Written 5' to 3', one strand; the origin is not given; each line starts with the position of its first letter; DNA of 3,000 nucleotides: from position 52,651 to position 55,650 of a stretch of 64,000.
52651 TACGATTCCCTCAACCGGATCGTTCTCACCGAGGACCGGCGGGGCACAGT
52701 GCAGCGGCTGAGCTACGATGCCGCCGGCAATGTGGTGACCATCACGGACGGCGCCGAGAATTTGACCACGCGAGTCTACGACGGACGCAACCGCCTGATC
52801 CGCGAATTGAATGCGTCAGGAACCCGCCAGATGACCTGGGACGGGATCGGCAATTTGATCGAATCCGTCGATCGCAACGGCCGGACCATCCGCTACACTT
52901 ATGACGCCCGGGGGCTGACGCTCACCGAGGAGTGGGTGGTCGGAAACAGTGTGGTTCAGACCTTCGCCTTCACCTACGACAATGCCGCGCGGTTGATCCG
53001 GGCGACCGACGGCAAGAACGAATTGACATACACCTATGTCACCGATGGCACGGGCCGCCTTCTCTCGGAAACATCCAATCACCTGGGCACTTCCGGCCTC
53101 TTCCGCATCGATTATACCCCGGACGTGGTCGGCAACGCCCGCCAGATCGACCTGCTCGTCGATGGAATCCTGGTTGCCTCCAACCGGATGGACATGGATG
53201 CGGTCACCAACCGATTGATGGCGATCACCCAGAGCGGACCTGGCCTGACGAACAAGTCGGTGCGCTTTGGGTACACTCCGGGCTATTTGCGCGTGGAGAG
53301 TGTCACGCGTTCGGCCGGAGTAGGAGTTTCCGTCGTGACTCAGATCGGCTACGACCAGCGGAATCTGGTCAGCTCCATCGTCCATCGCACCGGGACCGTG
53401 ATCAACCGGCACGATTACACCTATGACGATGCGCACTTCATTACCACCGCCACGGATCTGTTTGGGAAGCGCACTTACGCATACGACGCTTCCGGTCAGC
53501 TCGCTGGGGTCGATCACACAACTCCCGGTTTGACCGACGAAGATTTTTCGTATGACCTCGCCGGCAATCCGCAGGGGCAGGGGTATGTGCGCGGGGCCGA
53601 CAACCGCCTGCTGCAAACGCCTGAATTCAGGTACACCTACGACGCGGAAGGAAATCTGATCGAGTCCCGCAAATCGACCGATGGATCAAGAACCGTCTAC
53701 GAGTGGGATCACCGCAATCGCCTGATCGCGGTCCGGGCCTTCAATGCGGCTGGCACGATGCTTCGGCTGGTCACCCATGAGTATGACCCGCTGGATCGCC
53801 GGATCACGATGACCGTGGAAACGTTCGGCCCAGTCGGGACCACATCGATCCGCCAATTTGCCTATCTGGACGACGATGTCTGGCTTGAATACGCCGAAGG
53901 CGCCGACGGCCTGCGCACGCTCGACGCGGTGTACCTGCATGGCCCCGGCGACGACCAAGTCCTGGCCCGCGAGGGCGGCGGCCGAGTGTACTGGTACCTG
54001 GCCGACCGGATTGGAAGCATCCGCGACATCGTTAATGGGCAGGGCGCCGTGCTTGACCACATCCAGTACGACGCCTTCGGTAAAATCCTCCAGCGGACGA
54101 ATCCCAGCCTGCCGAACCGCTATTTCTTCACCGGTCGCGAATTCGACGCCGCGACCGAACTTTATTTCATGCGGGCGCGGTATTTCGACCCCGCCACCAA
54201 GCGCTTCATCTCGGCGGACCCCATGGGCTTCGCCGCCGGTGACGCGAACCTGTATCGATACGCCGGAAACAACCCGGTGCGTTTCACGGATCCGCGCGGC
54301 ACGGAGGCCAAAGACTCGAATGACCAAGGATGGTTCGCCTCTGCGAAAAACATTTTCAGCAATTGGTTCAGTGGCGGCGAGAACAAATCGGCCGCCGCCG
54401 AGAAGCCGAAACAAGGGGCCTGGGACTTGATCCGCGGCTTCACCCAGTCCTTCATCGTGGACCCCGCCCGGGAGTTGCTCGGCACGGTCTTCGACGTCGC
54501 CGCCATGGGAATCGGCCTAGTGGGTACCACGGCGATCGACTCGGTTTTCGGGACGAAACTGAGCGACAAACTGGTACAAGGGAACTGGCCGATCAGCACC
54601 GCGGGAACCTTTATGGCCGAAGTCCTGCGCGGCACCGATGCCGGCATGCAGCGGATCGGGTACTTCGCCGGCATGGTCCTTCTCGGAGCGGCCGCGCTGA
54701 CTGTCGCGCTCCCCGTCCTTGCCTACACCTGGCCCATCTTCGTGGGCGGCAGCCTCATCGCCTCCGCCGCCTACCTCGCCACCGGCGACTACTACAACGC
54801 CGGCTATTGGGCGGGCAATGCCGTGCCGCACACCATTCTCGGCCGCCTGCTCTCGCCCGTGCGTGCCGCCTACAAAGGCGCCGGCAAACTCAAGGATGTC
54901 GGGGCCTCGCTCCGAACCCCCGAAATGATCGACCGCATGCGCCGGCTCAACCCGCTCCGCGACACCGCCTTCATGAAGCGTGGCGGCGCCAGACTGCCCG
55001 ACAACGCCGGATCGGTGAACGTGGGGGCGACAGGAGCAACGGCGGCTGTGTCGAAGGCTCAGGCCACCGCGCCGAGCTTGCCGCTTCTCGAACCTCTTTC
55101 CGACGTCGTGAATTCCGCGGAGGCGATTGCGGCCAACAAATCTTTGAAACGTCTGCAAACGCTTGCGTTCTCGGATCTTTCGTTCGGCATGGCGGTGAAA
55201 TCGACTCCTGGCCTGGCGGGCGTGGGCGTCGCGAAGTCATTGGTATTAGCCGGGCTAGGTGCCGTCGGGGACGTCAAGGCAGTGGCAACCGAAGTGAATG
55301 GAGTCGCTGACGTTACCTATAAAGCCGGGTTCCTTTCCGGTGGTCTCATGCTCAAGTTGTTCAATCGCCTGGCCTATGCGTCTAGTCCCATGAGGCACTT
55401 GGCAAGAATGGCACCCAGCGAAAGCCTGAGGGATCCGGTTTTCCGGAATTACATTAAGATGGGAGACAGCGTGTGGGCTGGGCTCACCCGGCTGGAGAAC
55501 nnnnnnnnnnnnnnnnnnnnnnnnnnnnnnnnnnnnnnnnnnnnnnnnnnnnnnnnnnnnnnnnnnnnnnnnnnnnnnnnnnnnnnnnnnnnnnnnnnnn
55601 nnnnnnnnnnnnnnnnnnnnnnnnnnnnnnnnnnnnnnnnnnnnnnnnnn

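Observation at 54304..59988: About 1,900-2,200 residues follow the Rhs core boundary, far more than a conventional encapsulated toxin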

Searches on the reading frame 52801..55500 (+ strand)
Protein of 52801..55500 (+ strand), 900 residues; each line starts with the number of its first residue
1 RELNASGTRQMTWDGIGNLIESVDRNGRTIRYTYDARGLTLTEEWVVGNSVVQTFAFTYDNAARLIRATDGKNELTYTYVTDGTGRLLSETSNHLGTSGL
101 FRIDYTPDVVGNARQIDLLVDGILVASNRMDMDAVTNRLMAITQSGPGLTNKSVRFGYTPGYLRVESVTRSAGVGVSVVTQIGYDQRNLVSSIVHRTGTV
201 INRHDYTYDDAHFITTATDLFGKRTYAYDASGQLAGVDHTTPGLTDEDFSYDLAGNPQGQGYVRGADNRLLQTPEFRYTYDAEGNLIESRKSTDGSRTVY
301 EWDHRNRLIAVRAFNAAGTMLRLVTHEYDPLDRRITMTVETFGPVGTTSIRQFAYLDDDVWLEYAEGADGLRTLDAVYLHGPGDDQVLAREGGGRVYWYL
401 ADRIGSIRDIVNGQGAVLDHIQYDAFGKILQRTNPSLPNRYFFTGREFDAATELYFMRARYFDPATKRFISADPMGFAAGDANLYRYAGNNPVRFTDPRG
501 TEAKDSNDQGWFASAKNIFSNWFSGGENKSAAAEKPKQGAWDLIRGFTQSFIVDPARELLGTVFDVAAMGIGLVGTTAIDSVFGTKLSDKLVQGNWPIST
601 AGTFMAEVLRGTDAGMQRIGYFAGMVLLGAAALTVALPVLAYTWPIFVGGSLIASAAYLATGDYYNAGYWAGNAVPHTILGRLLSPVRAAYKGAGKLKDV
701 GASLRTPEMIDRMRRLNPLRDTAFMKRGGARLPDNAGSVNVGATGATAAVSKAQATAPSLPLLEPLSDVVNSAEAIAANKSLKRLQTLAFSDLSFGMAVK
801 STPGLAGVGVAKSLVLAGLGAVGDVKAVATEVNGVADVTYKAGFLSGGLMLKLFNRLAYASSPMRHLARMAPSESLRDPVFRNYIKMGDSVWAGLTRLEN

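Call 9: search_protein_families(library=ncbifam, proteins=[window:52801-55500:+], max_evalue=0.01)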
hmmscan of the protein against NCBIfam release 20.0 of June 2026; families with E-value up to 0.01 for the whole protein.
window:52801-55500:+ (900 aa): 3 families
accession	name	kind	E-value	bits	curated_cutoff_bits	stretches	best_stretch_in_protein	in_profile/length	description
TIGR03696.1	Rhs_assc_core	domain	1.1e-23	83.6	32.5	1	423-500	1-75/76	RHS repeat-associated core domain-containing protein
NF041261.1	RHS_core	equivalog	1.1e-17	63.2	2000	1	395-500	1156-1260/1261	RHS element core protein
TIGR01643.1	YD_repeat_2x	repeat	3.9e-16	58.8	15.8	1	13-45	1-33/42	YD repeat-containing protein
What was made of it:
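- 54067..54300 (+): Rhs-associated core of B with the aspartyl autoprotease residues: Arg at 54178-54180, Asp at 54217-54219, Asp at 54289-54291. TIGR03696 scores 83.6 bits (call 9).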

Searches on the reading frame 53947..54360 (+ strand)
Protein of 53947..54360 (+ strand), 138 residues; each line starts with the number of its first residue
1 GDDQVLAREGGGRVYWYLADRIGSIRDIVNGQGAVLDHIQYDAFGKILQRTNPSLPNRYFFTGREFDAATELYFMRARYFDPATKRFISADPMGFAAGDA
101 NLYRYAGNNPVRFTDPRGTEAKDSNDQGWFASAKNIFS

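Call 49: search_solved_structures(query=window:53947-54360:+, max_evalue=0.01, show_alignments=5)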
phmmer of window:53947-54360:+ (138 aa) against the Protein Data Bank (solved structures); distinct sequences matched with E-value up to 0.01: 43.
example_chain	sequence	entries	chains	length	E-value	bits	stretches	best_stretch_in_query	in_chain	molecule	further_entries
9pt5_A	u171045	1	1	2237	9.6e-18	68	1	5-119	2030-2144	Teneurin-like protein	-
9ifo_A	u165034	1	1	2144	3.9e-17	66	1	5-118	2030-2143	Teneurin-Like Protein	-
8h8a_A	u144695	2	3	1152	4.7e-15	59.3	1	11-118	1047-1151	Putative Rhs-family protein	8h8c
8h8b_A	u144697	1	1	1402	3.2e-14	56.6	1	11-119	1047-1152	Putative Rhs-family protein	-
8fjp_A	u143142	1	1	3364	1.3e-12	51.4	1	13-119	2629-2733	salivary gland surface protein 1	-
8qjc_A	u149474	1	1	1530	2.5e-12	50.4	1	5-129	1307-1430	T6SS-associated Rhs core and toxin domain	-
8qjd_A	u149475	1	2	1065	9.3e-12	48.6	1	5-118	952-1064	Salmonella bongori Rhs core domain (residues 360-1420)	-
8qjb_A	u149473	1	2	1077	9.7e-12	48.5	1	5-118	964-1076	T6SS-associated Rhs core domain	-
8uy4_A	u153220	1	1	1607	1.5e-11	47.9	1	15-122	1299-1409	Tse15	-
9on3_A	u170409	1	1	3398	1.9e-11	47.6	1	3-119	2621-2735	SGS4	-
7q97_A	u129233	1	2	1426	3.4e-11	46.8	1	18-123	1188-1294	Rhs family protein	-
9c4k_Q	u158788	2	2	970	3.6e-11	46.7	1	29-123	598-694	Toxin subunit YenC2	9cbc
4igl_B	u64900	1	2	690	5.7e-11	46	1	29-118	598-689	YenC2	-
8uxt_A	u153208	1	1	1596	3.2e-10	43.6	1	15-121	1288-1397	Tse15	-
8qja_A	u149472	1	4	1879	5.6e-10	42.8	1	14-118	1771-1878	Putative type VI secretion system YD repeat-containing Rhs element Vgr protein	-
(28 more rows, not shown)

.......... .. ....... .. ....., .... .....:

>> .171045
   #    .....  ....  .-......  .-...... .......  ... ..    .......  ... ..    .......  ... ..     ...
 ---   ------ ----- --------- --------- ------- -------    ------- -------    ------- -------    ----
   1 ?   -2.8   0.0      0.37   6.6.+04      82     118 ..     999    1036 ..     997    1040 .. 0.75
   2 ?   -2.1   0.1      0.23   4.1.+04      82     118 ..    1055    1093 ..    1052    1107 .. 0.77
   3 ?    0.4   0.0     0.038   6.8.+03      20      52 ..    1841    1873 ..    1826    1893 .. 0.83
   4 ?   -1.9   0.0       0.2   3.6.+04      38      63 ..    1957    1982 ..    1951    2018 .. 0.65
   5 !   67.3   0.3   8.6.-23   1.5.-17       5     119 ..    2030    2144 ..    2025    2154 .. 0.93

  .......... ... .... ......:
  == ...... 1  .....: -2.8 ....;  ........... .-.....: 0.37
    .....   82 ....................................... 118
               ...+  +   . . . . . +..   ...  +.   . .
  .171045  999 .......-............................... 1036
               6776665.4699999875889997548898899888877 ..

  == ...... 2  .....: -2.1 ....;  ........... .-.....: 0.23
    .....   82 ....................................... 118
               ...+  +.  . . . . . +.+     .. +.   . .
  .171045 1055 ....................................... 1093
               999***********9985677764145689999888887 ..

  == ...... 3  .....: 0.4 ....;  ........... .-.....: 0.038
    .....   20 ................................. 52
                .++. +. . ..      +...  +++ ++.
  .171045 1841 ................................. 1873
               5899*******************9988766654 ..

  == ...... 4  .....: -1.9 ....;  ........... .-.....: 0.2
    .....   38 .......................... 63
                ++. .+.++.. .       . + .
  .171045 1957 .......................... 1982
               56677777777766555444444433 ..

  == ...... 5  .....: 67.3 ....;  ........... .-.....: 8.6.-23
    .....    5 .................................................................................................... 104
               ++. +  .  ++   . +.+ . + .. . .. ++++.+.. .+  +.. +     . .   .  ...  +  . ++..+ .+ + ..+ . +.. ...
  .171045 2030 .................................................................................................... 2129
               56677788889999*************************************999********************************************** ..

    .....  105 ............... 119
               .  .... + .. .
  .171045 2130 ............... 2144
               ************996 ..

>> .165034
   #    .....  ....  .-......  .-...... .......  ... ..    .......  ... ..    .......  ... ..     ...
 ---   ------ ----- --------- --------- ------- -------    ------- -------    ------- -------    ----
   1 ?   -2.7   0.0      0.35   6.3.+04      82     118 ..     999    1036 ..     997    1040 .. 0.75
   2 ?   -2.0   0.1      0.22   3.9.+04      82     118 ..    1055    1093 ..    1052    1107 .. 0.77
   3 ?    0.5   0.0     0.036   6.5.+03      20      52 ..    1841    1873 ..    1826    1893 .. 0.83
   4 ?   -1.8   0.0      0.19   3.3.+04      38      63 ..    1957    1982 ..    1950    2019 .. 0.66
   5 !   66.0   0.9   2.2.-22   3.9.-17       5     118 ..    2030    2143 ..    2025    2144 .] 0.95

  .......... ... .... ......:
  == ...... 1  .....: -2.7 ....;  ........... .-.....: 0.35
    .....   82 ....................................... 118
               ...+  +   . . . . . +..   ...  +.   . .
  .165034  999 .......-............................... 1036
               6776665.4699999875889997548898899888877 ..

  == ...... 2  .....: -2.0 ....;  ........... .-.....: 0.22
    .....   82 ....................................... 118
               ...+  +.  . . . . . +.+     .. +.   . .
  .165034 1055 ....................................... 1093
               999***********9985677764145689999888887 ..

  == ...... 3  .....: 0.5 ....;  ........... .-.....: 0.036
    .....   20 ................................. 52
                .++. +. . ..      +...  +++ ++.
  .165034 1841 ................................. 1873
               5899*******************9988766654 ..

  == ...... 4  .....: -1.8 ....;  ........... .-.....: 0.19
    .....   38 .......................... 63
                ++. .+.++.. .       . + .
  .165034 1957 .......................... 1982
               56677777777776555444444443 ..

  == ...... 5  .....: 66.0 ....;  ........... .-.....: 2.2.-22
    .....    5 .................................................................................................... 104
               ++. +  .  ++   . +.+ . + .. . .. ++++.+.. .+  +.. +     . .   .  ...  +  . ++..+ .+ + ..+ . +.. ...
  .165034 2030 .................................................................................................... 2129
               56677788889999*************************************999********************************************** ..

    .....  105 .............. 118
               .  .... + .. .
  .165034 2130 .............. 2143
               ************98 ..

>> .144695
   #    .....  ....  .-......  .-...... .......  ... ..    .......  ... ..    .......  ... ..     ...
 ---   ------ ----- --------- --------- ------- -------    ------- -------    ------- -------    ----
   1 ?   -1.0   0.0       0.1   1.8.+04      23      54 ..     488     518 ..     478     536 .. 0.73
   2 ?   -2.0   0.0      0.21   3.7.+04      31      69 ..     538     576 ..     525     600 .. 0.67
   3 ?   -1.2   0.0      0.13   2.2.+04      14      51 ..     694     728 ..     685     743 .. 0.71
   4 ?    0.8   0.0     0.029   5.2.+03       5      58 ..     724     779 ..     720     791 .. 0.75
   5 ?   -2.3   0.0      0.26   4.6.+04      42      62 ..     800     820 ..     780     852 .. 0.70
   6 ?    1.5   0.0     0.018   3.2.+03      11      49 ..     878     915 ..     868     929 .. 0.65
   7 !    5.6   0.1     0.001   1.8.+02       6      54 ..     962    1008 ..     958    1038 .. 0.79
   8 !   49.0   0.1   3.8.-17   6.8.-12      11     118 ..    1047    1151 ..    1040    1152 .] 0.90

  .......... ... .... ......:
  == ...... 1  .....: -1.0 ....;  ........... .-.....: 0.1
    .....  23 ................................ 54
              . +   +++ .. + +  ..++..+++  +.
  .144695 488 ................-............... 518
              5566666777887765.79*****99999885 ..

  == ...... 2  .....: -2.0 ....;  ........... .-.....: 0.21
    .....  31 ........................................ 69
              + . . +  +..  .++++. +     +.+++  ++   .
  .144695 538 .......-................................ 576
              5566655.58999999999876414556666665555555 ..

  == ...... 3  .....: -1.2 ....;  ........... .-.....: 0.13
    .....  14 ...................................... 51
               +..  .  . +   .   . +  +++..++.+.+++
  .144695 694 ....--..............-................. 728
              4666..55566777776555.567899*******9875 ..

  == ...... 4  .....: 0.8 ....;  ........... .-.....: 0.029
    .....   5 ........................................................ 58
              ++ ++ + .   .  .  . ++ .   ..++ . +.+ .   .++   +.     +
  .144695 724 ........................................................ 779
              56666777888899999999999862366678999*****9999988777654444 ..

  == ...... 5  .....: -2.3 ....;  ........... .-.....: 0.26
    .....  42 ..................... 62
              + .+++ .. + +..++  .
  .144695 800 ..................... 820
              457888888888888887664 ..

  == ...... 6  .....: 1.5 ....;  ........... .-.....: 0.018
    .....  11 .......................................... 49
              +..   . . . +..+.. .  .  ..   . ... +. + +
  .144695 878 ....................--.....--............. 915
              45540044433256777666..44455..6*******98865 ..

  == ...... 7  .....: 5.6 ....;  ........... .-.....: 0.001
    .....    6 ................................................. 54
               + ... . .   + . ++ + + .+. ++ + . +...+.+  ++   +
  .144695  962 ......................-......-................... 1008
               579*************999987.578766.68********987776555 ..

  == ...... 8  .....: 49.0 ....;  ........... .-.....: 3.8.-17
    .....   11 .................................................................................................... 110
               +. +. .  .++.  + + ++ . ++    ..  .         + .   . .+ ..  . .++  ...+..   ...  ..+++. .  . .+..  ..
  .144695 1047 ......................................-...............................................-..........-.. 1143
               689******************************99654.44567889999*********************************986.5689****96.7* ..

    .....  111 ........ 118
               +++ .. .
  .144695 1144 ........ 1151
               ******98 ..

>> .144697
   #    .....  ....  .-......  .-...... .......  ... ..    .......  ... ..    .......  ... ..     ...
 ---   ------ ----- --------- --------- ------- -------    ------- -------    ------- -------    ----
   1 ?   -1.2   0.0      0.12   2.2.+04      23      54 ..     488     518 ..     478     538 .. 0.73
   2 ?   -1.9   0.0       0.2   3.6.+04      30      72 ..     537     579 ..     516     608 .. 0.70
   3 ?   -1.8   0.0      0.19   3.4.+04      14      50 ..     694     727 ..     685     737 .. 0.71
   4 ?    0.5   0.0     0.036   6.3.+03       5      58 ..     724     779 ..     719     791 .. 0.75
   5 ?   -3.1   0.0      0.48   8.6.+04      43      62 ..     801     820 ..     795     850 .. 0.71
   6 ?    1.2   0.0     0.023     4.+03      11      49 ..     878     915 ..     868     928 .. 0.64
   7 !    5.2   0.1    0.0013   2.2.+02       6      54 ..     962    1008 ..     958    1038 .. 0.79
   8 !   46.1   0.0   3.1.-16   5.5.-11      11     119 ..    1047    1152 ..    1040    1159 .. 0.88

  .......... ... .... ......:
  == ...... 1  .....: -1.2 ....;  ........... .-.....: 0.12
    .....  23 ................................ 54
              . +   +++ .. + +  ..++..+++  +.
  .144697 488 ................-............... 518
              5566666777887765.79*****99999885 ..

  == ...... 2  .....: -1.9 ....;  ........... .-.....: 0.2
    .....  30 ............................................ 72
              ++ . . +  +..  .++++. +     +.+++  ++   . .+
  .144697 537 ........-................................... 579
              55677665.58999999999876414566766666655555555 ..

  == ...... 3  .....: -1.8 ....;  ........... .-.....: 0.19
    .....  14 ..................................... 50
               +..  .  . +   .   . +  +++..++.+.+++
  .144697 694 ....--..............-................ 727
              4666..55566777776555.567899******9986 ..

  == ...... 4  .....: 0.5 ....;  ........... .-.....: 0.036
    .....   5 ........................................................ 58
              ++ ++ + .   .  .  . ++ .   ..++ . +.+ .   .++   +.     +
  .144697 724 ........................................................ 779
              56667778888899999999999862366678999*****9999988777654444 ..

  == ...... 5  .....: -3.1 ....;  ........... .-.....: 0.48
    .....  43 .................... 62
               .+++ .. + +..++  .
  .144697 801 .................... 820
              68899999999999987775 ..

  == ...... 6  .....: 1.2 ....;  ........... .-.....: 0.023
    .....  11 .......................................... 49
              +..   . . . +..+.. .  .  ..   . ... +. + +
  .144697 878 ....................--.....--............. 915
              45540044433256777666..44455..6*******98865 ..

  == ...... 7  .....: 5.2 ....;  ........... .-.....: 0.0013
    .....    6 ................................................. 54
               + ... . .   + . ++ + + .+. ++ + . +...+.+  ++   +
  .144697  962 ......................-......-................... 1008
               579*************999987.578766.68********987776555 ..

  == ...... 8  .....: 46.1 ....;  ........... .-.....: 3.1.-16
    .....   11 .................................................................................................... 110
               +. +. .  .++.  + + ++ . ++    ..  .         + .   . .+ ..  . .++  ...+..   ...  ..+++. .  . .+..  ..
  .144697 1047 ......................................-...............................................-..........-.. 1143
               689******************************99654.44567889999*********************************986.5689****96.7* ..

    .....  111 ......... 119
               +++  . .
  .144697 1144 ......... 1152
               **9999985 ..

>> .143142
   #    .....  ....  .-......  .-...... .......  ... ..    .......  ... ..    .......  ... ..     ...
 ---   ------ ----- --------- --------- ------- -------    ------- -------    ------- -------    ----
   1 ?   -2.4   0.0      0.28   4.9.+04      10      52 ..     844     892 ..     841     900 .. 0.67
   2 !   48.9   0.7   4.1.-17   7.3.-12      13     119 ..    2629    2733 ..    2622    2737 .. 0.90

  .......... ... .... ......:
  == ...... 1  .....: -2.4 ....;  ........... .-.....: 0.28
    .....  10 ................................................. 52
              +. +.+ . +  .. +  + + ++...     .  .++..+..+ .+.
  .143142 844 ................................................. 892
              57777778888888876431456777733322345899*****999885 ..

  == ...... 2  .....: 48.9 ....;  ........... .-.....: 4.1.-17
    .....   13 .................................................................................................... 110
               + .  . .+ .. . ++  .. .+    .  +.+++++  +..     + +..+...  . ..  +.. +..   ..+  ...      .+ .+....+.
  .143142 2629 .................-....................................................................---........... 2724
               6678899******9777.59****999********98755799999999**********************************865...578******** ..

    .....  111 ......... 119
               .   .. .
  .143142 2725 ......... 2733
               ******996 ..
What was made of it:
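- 54067..54300 (+): The residues align with R2103, D2116 and D2140 of the solved Bacillus teneurin-like protein (call 49).
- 54301..54303 (+): Thr at the position of the P1 residue (Leu in canonical Rhs). The predicted cleavage is just after it. It aligns with L2144 of BiTLP and with Q2733 of SGS1 (call 49).
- On Rhs/YD-repeat protein with Rhs-associated core: They align with R2103, D2116 and D2140 of BiTLP (call 49).
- On Metazoan teneurin-type exit: The catalytic Asp are present (call 49).
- Closest known: Bacterial teneurin-like proteins. Same: BiTLP is the best PDB sequence match of B's core (E=9.6e-18, call 49).
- Arg, Asp and Asp align with the proven catalytic residues of BiTLP (call 49).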
